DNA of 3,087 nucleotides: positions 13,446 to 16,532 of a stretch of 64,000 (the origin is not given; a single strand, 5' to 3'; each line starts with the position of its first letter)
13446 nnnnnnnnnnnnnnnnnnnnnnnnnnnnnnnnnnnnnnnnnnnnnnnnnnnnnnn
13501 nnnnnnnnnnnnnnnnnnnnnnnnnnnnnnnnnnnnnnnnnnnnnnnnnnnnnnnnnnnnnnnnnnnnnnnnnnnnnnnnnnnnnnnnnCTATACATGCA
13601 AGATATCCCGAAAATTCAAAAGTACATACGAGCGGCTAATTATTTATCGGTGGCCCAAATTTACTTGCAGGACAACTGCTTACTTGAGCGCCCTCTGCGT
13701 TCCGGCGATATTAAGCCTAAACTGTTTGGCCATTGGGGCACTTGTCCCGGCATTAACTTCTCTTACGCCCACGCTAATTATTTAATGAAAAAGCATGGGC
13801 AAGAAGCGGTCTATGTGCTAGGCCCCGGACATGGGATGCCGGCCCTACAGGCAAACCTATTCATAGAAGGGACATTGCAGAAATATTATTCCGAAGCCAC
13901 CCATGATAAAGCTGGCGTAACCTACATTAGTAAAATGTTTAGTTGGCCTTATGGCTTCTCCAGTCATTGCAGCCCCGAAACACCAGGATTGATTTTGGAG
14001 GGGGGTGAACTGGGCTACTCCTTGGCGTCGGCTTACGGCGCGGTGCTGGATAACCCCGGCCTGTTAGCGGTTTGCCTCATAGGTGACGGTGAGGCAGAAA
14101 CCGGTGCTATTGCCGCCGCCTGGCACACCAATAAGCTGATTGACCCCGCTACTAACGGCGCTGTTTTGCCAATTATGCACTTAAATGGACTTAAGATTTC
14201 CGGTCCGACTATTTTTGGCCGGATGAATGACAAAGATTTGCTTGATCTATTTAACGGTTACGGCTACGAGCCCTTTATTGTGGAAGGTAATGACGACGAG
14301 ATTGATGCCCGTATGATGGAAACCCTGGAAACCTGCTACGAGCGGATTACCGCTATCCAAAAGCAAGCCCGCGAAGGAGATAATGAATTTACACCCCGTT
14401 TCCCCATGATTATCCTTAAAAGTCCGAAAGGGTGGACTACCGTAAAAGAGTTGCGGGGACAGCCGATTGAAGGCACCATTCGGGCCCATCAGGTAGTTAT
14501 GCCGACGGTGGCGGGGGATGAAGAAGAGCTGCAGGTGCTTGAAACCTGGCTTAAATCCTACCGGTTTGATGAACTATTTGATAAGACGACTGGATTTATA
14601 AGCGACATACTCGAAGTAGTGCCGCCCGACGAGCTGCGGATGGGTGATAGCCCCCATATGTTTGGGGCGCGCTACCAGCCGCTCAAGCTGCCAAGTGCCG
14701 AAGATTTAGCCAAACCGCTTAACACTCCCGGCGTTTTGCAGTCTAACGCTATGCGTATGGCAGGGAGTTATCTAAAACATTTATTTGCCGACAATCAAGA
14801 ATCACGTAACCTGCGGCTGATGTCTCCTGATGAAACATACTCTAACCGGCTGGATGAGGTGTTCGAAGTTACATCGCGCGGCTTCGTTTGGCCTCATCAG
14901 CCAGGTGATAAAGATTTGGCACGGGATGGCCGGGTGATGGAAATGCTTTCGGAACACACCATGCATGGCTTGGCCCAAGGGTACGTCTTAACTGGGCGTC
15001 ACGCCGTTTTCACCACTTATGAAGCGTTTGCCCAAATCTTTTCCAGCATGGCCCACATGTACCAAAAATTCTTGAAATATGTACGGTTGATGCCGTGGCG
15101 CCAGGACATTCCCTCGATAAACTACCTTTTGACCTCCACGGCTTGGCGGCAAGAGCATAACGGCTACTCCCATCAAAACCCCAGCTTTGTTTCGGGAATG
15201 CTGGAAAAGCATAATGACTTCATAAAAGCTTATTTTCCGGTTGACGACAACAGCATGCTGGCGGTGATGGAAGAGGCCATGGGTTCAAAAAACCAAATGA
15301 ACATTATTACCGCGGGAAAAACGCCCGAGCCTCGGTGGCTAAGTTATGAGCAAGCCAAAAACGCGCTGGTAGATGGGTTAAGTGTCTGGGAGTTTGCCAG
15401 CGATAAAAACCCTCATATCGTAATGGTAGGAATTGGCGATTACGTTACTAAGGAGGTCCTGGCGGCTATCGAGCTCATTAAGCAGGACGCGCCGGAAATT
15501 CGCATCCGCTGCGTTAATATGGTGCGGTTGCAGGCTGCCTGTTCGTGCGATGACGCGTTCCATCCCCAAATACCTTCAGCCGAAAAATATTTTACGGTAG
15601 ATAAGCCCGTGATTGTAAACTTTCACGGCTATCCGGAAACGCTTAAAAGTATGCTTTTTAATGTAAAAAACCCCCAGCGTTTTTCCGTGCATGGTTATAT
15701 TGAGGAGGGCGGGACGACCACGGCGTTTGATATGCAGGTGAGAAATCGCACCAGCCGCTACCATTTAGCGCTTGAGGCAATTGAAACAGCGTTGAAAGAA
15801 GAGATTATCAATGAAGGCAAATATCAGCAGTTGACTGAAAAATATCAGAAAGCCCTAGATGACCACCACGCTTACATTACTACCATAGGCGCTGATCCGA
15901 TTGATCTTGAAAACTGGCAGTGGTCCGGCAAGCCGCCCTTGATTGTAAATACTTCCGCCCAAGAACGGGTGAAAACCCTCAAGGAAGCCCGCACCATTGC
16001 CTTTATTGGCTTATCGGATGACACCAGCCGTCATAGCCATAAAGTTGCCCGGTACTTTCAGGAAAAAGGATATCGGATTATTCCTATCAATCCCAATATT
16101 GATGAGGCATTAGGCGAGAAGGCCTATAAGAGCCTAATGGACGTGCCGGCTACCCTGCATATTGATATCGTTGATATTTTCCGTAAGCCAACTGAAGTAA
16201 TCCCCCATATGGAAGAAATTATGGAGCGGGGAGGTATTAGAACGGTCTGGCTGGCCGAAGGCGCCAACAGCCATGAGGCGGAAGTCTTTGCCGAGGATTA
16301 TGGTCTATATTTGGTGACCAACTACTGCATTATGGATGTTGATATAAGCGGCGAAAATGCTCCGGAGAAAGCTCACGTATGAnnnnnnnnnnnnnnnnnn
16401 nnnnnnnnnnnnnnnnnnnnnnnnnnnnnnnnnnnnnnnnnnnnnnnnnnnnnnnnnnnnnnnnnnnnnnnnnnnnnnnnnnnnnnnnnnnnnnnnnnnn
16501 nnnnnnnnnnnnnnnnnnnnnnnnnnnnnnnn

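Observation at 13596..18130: Phosphoketolase fused to a C-terminal CoA-binding domain, translationally coupled to an AMP-forming acetyl-CoA synthetase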

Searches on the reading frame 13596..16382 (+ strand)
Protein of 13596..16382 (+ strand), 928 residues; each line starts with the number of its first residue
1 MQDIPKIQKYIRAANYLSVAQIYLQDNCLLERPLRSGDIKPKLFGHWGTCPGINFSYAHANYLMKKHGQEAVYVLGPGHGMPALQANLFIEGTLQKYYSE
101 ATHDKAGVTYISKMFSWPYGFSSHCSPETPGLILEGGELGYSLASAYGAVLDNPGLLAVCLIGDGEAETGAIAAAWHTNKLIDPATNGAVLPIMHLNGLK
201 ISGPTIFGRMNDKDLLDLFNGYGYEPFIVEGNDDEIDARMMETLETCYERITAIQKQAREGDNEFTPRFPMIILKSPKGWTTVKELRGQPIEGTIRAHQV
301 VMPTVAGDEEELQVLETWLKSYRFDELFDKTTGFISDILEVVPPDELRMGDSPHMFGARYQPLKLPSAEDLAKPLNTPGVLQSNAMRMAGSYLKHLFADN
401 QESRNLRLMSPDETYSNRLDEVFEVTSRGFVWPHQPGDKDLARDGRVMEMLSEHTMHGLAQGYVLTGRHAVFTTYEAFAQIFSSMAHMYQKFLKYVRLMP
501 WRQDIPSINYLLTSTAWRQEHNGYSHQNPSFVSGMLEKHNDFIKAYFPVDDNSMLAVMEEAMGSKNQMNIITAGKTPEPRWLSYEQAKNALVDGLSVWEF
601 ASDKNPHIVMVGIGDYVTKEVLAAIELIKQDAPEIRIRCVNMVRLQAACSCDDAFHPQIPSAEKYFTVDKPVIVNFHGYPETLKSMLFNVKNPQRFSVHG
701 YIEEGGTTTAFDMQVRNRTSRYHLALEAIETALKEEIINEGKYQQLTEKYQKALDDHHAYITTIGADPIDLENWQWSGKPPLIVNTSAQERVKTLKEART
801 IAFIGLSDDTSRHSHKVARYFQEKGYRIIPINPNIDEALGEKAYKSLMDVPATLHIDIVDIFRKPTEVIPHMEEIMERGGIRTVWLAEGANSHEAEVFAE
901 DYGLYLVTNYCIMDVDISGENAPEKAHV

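Call 3: search_protein_families(library=pfam, proteins=[window:13596-16382:+], max_evalue=0.01)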
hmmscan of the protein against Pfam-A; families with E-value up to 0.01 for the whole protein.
window:13596-16382:+ (928 aa): 5 families
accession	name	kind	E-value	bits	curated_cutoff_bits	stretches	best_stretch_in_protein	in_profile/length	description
PF09364.15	XFP_N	-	4.1e-138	460.6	23.7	1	3-358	6-362/364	XFP N-terminal domain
PF03894.20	XFP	-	3.7e-67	225.9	22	1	389-563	3-176/177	D-xylulose 5-phosphate/D-fructose 6-phosphate phosphoketolase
PF09363.15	XFP_C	-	3.3e-57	193.7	23.4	1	575-776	1-202/202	XFP C-terminal domain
PF13380.12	CoA_binding_2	-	2.8e-31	108.8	22.8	1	799-913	1-112/116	CoA binding domain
PF02779.29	Transket_pyr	-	0.00025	21.2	27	1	401-564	18-157/174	Transketolase, pyrimidine binding domain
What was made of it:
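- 13596..16382 (+): Fused gene xfp-CoA (928 aa): phosphoketolase plus a C-terminal CoA-binding module. Four Pfam domains (call 3).
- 15990..16334 (+): CoA_binding_2 (YccU/TT1466-type) Rossmann module, aa 799-913. Family-wide invariant residues are A802, G805, S814, G825, P830, P833, R863, W885, G889 and C911 (codon 16326-16328). Pfam E 2.8e-31 (call 3).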

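Call 6: find_homologous_proteins(query=window:13596-16382:+, max_evalue=1e-10)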
Query window:13596-16382:+ (928 aa): 8000 proteins with E <= 1e-10 among 8000 candidates; the best 120 are listed.
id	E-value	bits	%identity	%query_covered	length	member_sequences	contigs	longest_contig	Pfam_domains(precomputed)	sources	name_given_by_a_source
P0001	0.0e+0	2176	100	100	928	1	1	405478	PF13380.13,PF09363.16,PF09364.16,PF03894.21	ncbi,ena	-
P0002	0.0e+0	1848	84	100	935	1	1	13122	PF13380.13,PF09363.16,PF09364.16,PF03894.21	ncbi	ncbi:MAG TPA: phosphoketolase [Candidatus Saccharimonadia bacterium]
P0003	0.0e+0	1814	82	100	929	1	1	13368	PF13380.13,PF09363.16,PF09364.16,PF03894.21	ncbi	-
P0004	0.0e+0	1759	79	99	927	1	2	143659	PF13380.13,PF09363.16,PF09364.16,PF03894.21,PF02779.30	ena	-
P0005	0.0e+0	1758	80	99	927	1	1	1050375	PF13380.13,PF09363.16,PF09364.16,PF03894.21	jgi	jgi:xylulose-5-phosphate/fructose-6-phosphate phosphoketolase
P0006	0.0e+0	1757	80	100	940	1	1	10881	PF13380.13,PF09363.16,PF09364.16,PF03894.21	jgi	jgi:xylulose-5-phosphate/fructose-6-phosphate phosphoketolase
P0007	0.0e+0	1753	79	100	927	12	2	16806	PF13380.13,PF09363.16,PF09364.16,PF03894.21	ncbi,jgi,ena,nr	ncbi:MAG TPA: phosphoketolase [Candidatus Dormibacteraeota bacterium]|nr:phosphoketolase [Candidatus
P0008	0.0e+0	1745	79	98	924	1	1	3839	PF13380.13,PF09363.16,PF09364.16,PF03894.21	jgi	jgi:xylulose-5-phosphate/fructose-6-phosphate phosphoketolase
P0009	0.0e+0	1734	79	99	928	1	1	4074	PF13380.13,PF09363.16,PF09364.16,PF03894.21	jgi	jgi:xylulose-5-phosphate/fructose-6-phosphate phosphoketolase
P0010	0.0e+0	1726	78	99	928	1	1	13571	PF13380.13,PF09363.16,PF09364.16,PF03894.21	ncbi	-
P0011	0.0e+0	1726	78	99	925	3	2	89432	PF13380.13,PF09363.16,PF09364.16,PF03894.21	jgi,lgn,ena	jgi:xylulose-5-phosphate/fructose-6-phosphate phosphoketolase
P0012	0.0e+0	1720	78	100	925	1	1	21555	PF13380.13,PF09363.16,PF09364.16,PF03894.21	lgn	-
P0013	0.0e+0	1713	78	99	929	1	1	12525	PF13380.13,PF09363.16,PF09364.16,PF03894.21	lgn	-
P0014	0.0e+0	1708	78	99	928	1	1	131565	PF13380.13,PF09363.16,PF09364.16,PF03894.21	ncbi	-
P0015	0.0e+0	1704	77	98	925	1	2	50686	PF13380.13,PF09363.16,PF09364.16,PF03894.21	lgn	-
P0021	0.0e+0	1660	75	100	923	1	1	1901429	PF13380.13,PF09363.16,PF09364.16,PF03894.21,PF02779.30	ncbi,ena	-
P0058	0.0e+0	1574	72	98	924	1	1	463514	PF13380.13,PF09363.16,PF09364.16,PF03894.21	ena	-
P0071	0.0e+0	1564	72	98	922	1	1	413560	PF13380.13,PF09363.16,PF09364.16,PF03894.21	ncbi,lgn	-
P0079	0.0e+0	1557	71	98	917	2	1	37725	PF13380.13,PF09363.16,PF09364.16,PF03894.21,PF02779.30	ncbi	ncbi:MAG: phosphoketolase [Candidatus Levyibacteriota bacterium]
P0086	0.0e+0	1555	71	98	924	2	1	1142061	PF13380.13,PF09363.16,PF09364.16,PF03894.21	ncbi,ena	-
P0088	0.0e+0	1553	72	98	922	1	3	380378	PF13380.13,PF09363.16,PF09364.16,PF03894.21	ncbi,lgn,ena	ncbi:MAG: phosphoketolase [Patescibacteria group bacterium]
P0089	0.0e+0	1553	70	100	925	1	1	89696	PF13380.13,PF09363.16,PF09364.16,PF03894.21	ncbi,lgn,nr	ncbi:phosphoketolase [Candidatus Parcubacteria bacterium]|nr:phosphoketolase [Candidatus Parcubacter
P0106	0.0e+0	1537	70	98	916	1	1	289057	PF13380.13,PF09363.16,PF09364.16,PF03894.21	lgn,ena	-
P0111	0.0e+0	1530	71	98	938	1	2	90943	PF13380.13,PF09363.16,PF09364.16,PF03894.21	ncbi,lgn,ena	-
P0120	0.0e+0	1512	70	98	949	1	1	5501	PF13380.13,PF09363.16,PF09364.16,PF03894.21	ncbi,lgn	-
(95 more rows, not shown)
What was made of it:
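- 13596..16382 (+): The architecture is conserved in 120/120 listed relatives (call 6).
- Checked: The frameshift and artefact alternative is refuted: all 120 listed relatives (69-100% identity, 916-949 aa) carry the same four domains (call 6).
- The fusion is strictly conserved (call 6). The same continuous ORF is found in 120/120 listed relatives from independent NCBI, ENA, JGI and Logan assemblies, and all are 916-949 aa (call 6).
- Tried and rejected: Frameshift or artefact: rejected (call 6).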

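Call 8: search_protein_families(library=ncbifam, proteins=[window:13596-16382:+], max_evalue=0.001)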
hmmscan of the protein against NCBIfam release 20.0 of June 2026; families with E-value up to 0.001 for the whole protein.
window:13596-16382:+ (928 aa): 12 families
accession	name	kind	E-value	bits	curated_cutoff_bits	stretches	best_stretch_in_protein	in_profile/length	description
NF003619.0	PRK05261.1-4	subfamily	3.1e-286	951.5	962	1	3-778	18-796/799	phosphoketolase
NF003616.0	PRK05261.1-1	subfamily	7.3e-273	907.5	777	1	2-777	5-787/788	phosphoketolase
NF003621.0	PRK05261.1-6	subfamily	2.3e-261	869.3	1295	1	2-778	13-793/801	phosphoketolase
NF003617.0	PRK05261.1-2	subfamily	1.1e-246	820.5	1143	1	3-777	19-796/797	phosphoketolase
NF003618.0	PRK05261.1-3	subfamily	7.9e-235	781.7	1199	1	5-777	12-786/789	phosphoketolase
NF003620.0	PRK05261.1-5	equivalog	6.6e-204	679.4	1518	1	4-778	22-805/825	phosphoketolase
NF045494.1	AcCoALig_Archglob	equivalog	2.1e-09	36.4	1200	1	791-885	217-311/665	acetate--CoA ligase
TIGR02717.1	AcCoA-syn-alpha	equivalog_domain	4.8e-07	28.8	567.15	1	793-879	2-88/447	acetate--CoA ligase alpha subunit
NF004559.0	PRK05899.2-5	equivalog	1.9e-05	23.1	488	1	74-244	75-234/627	transketolase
NF045492.1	HydPropCoALig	equivalog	3.5e-05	22.4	1300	1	791-887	247-342/700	3-hydroxypropionate--CoA ligase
NF045493.1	HydDutCoALig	equivalog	0.00013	20.7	1300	1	796-883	7-92/698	4-hydroxybutyrate--CoA ligase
NF005485.1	PRK07092.1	equivalog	0.00096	18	493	0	136-180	395-438/523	benzoylformate decarboxylase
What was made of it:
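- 13596..16382 (+): NCBIfam phosphoketolase subfamily NF003616 at 907.5 bits against a cutoff of 777 (call 8).
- On Phosphoketolase (Xfp/Xpk, EC 4.1.2.9/4.1.2.22): NF003616 at 907.5 bits against 777 (call 8).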

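Call 15: find_encoding_contigs(protein=P0001, flank=10000, max_places=3)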
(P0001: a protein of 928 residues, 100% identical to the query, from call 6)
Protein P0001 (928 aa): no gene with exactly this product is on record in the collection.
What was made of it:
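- Tried and rejected: Exact look-up of the window's own protein: not on record (call 15), so the rest of the 405-kb contig could not be inspected for ackA, pta or acyP.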

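Call 17: find_encoding_contigs(protein=P0005, flank=10000, max_places=2)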
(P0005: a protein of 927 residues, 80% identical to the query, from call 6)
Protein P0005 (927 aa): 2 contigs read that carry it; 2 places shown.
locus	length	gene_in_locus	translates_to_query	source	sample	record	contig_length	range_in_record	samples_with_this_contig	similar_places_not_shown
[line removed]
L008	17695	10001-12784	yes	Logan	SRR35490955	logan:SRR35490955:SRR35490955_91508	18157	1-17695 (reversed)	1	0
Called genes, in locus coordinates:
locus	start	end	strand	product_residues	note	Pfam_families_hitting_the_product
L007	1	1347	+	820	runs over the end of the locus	PF00133:tRNA-synt_1, PF00750:tRNA-synt_1d (faint), PF09334:tRNA-synt_1g, PF13603:tRNA-synt_1_2, PF00133:tRNA-synt_1, PF08264:Anticodon_1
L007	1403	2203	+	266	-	-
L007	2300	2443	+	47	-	-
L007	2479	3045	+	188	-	PF01029:NusB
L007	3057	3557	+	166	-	PF00293:NUDIX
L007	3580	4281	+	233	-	PF22935:RM44_endonuclase, PF14622:Ribonucleas_3_3, PF00636:Ribonuclease_3, PF14709:DND1_DSRM (weak), PF22892:DSRM_MRPL44 (weak), PF00035:dsrm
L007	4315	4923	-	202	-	-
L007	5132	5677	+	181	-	PF00886:Ribosomal_S16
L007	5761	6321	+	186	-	PF13083:KH_KhpA-B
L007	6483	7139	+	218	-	PF01746:tRNA_m1G_MT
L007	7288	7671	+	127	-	-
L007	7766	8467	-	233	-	PF02518:HATPase_c, PF14501:HATPase_c_5 (weak)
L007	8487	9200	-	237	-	PF00072:Response_reg, PF00486:Trans_reg_C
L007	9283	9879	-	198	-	PF00081:Sod_Fe_N, PF02777:Sod_Fe_C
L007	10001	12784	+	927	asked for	PF09364:XFP_N, PF03894:XFP, PF09363:XFP_C, PF13380:CoA_binding_2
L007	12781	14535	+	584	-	PF00501:AMP-binding, PF13193:AMP-binding_C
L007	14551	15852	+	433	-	PF02878:PGM_PMM_I, PF02879:PGM_PMM_II, PF02880:PGM_PMM_III, PF00408:PGM_PMM_IV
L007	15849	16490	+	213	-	-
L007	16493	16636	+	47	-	PF01902:Diphthami_syn_2_N (weak)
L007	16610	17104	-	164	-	-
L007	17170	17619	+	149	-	PF01687:Flavokinase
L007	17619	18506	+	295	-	PF01680:SOR_SNZ, PF05690:ThiG (weak)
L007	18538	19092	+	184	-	PF01174:SNO, PF03575:Peptidase_S51 (weak), PF07685:GATase_3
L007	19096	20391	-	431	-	PF05221:AdoHcyase, PF00670:AdoHcyase_NAD, PF02826:2-Hacid_dh_C, PF07991:KARI_N (weak)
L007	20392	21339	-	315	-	PF00294:PfkB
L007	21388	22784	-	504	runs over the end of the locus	PF03116:NQR2_RnfD_RnfE (weak), PF00175:NAD_binding_1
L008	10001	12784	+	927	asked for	PF09364:XFP_N, PF03894:XFP, PF09363:XFP_C, PF13380:CoA_binding_2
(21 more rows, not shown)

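Call 18: find_encoding_contigs(protein=P0021, flank=10000, max_places=2)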
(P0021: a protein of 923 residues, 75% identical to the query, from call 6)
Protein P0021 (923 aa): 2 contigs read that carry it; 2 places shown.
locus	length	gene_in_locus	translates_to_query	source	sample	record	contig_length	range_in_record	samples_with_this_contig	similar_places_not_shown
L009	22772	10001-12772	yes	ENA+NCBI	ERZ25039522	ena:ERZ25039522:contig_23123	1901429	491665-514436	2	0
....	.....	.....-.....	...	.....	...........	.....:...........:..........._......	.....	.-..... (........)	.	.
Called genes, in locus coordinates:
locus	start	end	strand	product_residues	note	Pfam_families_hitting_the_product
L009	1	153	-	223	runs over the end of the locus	PF02463:SMC_N (faint), PF00005:ABC_tran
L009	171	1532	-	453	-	PF12704:MacB_PCD, PF02687:FtsX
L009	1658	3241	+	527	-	PF03816:LytR_cpsA_psr, PF13399:LytR_C (weak)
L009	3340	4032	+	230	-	PF00027:cNMP_binding, PF13545:HTH_Crp_2, PF00325:Crp (weak)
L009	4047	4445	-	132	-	PF00072:Response_reg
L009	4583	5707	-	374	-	PF00989:PAS, PF08448:PAS_4 (weak), PF13426:PAS_9, PF00512:HisKA, PF13581:HATPase_c_2 (weak), PF02518:HATPase_c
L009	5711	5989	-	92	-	-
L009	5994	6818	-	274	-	-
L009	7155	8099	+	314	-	PF03706:LPG_synthase_TM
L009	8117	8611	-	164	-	PF03640:Lipoprotein_15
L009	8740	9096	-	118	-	PF02152:FolB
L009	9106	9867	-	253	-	PF01978:TrmB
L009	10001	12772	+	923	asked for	PF09364:XFP_N, PF02779:Transket_pyr (faint), PF03894:XFP, PF09363:XFP_C, PF13380:CoA_binding_2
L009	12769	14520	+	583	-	PF00501:AMP-binding, PF13193:AMP-binding_C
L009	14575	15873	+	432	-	PF02878:PGM_PMM_I, PF02879:PGM_PMM_II, PF02880:PGM_PMM_III, PF00408:PGM_PMM_IV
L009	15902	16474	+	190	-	-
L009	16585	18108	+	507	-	PF14010:PEPcase_2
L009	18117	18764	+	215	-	PF04263:TPK_catalytic, PF04265:TPK_B1_binding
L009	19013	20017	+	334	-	PF00872:Transposase_mut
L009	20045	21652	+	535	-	PF14200:RicinB_lectin_2 (faint), PF00652:Ricin_B_lectin (weak), PF00150:Cellulase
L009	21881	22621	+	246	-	PF00117:GATase, PF07722:Peptidase_C26 (weak)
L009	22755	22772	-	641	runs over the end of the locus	PF02518:HATPase_c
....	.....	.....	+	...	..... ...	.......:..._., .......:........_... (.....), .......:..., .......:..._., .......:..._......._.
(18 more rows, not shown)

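Call 21: find_encoding_contigs(protein=P0079, flank=8000, max_places=1)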
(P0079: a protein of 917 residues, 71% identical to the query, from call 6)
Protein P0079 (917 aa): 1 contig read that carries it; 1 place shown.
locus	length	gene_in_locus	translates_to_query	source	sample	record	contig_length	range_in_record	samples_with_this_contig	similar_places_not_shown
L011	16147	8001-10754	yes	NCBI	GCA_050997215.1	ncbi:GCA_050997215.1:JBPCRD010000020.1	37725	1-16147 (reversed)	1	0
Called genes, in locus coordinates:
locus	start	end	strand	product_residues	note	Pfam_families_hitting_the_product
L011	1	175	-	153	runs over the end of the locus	PF02643:DUF192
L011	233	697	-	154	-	PF02643:DUF192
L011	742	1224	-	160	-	PF01467:CTP_transf_like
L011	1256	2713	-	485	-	PF12229:PG_binding_4, PF04294:VanW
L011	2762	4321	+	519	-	PF01547:SBP_bac_1, PF13416:SBP_bac_8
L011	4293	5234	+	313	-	-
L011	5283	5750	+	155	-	PF03449:GreA_GreB_N, PF01272:GreA_GreB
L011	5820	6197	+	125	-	-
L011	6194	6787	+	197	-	-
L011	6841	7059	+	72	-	PF04255:DUF433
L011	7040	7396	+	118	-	PF18480:DUF5615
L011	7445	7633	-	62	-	-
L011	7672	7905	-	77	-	-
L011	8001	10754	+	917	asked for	PF09364:XFP_N, PF02779:Transket_pyr (faint), PF03894:XFP, PF09363:XFP_C, PF13380:CoA_binding_2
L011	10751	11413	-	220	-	PF00702:Hydrolase, PF13419:HAD_2, PF13242:Hydrolase_like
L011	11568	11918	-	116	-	PF00293:NUDIX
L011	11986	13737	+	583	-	PF00501:AMP-binding, PF13193:AMP-binding_C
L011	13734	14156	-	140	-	PF00293:NUDIX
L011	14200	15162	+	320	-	PF01565:FAD_binding_4, PF02873:MurB_C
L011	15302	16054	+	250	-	-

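Call 22: find_encoding_contigs(protein=P0089, flank=8000, max_places=1)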
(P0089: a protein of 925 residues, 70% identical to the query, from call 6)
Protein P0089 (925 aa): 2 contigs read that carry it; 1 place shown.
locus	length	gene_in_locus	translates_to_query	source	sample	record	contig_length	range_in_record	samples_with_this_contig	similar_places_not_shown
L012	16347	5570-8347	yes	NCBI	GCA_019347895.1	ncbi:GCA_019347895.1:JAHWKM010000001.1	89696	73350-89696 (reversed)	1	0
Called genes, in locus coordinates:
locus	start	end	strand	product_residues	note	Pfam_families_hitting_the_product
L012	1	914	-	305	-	PF03023:MurJ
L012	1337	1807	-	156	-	-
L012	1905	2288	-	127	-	-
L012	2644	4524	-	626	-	PF06480:FtsH_ext (faint), PF00004:AAA, PF07728:AAA_5 (weak), PF20720:nSTAND3 (weak), PF17862:AAA_lid_3, PF01434:Peptidase_M41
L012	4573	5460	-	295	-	PF01171:ATP_bind_3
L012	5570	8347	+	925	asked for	PF09364:XFP_N, PF03894:XFP, PF09363:XFP_C, PF13380:CoA_binding_2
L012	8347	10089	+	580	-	PF00501:AMP-binding, PF13193:AMP-binding_C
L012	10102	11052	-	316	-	PF10017:Methyltransf_33, PF13847:Methyltransf_31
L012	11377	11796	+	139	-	PF00293:NUDIX, PF14815:NUDIX_4 (weak)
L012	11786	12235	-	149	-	-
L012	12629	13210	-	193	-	PF00583:Acetyltransf_1 (weak)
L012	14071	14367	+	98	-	PF00076:RRM_1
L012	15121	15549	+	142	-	-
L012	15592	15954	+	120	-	-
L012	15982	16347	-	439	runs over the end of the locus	-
